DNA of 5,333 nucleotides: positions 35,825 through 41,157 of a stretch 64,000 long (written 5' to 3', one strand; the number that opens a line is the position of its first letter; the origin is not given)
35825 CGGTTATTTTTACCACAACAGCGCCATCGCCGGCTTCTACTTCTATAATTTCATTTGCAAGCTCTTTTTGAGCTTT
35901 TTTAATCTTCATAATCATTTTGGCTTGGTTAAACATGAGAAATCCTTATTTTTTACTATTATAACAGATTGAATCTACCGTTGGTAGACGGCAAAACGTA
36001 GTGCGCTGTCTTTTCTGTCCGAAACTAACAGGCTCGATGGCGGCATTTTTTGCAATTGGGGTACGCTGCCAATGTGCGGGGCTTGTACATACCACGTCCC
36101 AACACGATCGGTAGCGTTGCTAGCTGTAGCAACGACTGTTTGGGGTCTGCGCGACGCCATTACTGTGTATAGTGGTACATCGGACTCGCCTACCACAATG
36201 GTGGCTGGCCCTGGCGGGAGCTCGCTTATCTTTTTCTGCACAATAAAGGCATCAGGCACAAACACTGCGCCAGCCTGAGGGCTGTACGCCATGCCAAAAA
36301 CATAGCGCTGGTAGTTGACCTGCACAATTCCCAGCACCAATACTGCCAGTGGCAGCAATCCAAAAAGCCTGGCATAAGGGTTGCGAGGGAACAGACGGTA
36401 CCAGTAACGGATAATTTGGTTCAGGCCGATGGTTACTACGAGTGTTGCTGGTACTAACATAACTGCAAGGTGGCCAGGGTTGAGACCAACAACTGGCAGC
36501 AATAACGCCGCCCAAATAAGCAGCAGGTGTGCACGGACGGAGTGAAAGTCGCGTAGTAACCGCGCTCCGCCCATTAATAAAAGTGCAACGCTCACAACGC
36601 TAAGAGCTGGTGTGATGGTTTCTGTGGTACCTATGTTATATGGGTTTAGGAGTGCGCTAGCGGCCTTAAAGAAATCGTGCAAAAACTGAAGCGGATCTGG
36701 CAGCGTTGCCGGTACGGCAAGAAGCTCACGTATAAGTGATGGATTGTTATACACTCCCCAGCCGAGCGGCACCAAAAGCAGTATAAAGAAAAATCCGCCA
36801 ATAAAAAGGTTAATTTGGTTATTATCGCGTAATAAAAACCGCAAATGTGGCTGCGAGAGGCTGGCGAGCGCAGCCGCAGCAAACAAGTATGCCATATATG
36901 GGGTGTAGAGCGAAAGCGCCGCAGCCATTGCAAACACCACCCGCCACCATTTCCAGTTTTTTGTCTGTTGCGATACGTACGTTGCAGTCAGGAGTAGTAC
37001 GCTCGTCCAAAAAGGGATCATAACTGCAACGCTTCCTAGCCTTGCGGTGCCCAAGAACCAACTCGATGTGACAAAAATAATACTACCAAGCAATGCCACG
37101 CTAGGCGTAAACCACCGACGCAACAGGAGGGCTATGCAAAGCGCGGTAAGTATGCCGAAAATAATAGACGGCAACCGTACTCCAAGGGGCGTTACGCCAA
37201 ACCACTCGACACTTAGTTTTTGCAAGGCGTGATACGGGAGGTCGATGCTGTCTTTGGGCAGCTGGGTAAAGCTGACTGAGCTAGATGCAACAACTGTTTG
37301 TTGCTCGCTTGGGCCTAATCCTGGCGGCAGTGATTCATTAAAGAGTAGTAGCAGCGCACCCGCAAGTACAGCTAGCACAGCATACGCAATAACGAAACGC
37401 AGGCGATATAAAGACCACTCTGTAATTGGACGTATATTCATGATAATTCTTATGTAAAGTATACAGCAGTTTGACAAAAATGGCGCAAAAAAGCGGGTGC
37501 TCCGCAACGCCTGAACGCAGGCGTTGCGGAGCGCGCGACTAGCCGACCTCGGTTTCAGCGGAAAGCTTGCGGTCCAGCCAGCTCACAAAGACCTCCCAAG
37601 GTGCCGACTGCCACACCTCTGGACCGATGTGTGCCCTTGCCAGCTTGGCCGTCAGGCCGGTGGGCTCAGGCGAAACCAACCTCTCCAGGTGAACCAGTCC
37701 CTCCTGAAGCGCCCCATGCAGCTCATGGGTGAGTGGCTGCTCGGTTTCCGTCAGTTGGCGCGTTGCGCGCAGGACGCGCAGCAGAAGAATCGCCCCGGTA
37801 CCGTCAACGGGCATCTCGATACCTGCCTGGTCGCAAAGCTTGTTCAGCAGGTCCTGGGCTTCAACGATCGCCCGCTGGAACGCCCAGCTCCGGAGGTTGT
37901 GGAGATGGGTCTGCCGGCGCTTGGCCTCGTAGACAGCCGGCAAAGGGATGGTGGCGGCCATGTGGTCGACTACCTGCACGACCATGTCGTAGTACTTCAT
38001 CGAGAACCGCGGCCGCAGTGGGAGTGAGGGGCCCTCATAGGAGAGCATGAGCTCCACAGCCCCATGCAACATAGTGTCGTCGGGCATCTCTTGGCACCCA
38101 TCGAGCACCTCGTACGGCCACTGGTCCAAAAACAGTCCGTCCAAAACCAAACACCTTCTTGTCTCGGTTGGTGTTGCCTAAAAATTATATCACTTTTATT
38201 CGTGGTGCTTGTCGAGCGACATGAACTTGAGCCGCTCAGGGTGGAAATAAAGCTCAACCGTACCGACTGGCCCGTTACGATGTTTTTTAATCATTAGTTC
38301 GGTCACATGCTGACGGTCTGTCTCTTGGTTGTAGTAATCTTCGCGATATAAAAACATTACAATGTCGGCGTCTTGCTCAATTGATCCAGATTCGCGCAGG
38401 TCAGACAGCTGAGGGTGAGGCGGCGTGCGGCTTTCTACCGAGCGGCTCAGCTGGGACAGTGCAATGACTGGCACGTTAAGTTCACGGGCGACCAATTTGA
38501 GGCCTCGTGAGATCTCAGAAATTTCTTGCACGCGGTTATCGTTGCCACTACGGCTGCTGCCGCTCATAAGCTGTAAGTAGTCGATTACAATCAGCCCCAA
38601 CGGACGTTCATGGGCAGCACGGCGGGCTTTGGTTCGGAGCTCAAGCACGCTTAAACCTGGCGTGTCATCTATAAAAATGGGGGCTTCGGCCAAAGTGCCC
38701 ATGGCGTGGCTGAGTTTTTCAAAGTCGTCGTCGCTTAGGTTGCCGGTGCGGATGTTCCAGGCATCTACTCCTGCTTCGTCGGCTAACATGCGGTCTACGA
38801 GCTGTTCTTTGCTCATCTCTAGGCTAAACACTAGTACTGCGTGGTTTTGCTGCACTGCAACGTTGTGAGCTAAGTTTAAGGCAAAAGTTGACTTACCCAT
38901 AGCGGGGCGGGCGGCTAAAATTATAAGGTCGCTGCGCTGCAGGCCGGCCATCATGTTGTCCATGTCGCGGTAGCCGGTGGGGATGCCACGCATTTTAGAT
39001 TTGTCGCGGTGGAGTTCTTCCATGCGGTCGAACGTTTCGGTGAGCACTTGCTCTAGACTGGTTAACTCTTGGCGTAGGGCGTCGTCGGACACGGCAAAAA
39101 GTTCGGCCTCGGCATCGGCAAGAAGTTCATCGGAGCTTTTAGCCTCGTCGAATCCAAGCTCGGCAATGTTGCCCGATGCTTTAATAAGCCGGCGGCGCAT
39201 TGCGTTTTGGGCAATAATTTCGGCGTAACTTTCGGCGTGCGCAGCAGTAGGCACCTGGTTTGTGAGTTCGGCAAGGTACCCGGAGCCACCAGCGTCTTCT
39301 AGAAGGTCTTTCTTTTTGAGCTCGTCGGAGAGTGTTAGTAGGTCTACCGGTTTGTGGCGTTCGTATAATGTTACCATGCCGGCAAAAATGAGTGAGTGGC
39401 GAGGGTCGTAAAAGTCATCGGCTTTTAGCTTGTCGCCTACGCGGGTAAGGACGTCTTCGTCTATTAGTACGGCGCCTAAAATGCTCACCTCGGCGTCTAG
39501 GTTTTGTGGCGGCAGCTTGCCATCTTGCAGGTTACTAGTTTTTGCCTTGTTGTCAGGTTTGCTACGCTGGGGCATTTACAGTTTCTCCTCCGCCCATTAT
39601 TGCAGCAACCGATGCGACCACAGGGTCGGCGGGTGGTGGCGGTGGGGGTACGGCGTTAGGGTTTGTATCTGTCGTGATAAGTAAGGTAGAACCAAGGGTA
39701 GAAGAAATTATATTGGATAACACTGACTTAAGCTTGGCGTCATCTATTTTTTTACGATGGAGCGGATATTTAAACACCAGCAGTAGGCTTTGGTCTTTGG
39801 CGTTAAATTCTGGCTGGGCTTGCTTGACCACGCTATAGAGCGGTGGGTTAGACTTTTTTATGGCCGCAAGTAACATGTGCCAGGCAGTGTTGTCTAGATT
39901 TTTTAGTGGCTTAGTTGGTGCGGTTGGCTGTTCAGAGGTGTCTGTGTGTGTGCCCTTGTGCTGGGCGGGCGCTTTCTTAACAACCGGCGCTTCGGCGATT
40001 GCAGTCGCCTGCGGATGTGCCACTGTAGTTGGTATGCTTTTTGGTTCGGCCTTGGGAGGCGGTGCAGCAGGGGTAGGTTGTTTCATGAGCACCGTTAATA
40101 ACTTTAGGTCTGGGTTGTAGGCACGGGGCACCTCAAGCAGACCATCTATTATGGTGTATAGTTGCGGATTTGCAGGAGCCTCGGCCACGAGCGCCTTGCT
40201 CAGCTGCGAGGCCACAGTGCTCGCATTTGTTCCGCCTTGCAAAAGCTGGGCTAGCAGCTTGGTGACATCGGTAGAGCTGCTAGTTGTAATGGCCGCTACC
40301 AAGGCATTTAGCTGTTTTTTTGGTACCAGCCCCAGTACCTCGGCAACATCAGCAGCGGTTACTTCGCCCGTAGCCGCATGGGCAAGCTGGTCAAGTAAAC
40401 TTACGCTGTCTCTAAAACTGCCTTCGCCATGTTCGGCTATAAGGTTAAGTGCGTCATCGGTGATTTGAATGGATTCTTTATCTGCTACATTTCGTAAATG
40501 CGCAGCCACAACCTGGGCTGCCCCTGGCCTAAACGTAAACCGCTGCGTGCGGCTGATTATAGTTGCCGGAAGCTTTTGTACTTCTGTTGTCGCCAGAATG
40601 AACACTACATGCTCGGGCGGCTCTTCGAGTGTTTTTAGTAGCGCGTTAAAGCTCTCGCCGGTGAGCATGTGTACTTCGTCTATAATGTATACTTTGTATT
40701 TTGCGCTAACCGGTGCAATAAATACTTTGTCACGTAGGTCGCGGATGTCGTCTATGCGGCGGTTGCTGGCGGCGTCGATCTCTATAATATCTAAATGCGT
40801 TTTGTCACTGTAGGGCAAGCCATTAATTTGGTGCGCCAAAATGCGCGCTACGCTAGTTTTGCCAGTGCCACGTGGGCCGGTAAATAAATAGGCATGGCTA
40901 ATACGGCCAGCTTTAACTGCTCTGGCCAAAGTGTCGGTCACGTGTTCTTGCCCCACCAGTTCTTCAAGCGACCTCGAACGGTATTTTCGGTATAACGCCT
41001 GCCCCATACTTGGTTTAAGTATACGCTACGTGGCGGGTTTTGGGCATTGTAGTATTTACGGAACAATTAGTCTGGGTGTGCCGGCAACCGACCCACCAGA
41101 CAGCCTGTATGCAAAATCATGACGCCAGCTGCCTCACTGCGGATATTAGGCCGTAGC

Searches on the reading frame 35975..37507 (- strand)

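Call 36: search_protein_families(library=pfam, proteins=[window:35975-37507:-], max_evalue=0.001)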
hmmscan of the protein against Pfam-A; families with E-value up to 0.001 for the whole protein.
window:35975-37507:- (510 aa): 1 family
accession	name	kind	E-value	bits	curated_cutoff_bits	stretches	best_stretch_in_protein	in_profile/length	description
PF13231.12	PMT_2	-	1.4e-12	48.5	26.1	1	95-249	9-159/160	Dolichyl-phosphate-mannose-protein mannosyltransferase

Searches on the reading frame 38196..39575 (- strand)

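Call 37: search_protein_families(library=pfam, proteins=[window:38196-39575:-], max_evalue=0.001)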
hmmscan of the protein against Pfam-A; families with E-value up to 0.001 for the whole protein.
window:38196-39575:- (459 aa): 4 families
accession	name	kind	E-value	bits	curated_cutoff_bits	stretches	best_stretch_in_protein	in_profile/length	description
PF03796.21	DnaB_C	-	2.5e-110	368.3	27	1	197-452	1-254/255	DnaB-like helicase C terminal domain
PF00772.26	DnaB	-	8.2e-34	116.2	23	1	22-122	2-102/103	DnaB-like helicase N terminal domain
PF13481.12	AAA_25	-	1.2e-15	58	27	1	193-376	10-190/195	AAA domain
PF06745.19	ATPase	-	5.3e-05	23.1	26.6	1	198-274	1-76/231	KaiC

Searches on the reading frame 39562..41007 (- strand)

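Call 37: search_protein_families(library=pfam, proteins=[window:39562-41007:-], max_evalue=0.001)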
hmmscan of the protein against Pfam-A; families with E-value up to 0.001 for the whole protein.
window:39562-41007:- (481 aa): 14 families
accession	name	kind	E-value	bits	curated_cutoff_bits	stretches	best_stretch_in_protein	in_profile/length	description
PF13177.12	DNA_pol3_delta2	-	8.5e-35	120.6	27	1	19-161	1-159/161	DNA polymerase III, delta subunit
PF00004.35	AAA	-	1.8e-15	58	21.2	1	41-158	2-127/131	ATPase family associated with various cellular activities (AAA)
PF22608.2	DNAX_ATPase_lid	-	6.3e-11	42.3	27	1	167-207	2-42/49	DNA polymerase III clamp loader subunit, ATPase lid domain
PF13401.12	AAA_22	-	4.2e-07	30.8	27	1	41-141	9-123/130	AAA domain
PF13191.12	AAA_16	-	1.6e-06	29.2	32.6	1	16-63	1-50/167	AAA ATPase domain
PF06068.19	TIP49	-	2.5e-06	27.3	23.8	0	15-65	24-79/347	TIP49 P-loop domain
PF05496.18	RuvB_N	-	3.3e-06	27.4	27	1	10-128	2-109/159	Holliday junction DNA helicase RuvB P-loop domain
PF07728.20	AAA_5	-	3.5e-06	27.5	22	1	41-133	3-96/139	AAA domain (dynein-related subfamily)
PF13173.12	AAA_14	-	5.2e-06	26.9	27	1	39-138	4-95/129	AAA domain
PF05673.19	DUF815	-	0.0002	21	23.8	1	10-89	23-99/249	Protein of unknown function (DUF815)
PF12169.13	DNA_pol3_gamma3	-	0.00027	21.2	24.4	1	216-269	1-54/143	DNA polymerase III subunits gamma and tau domain III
PF13604.12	AAA_30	-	0.00038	20.7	27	0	40-137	21-122/191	AAA domain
PF01078.27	Mg_chelatase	-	0.00058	19.8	20.3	0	14-100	2-82/207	Magnesium chelatase, subunit ChlI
PF12775.13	AAA_7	-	0.00073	19.6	25.8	0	37-122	33-119/181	P-loop containing dynein motor region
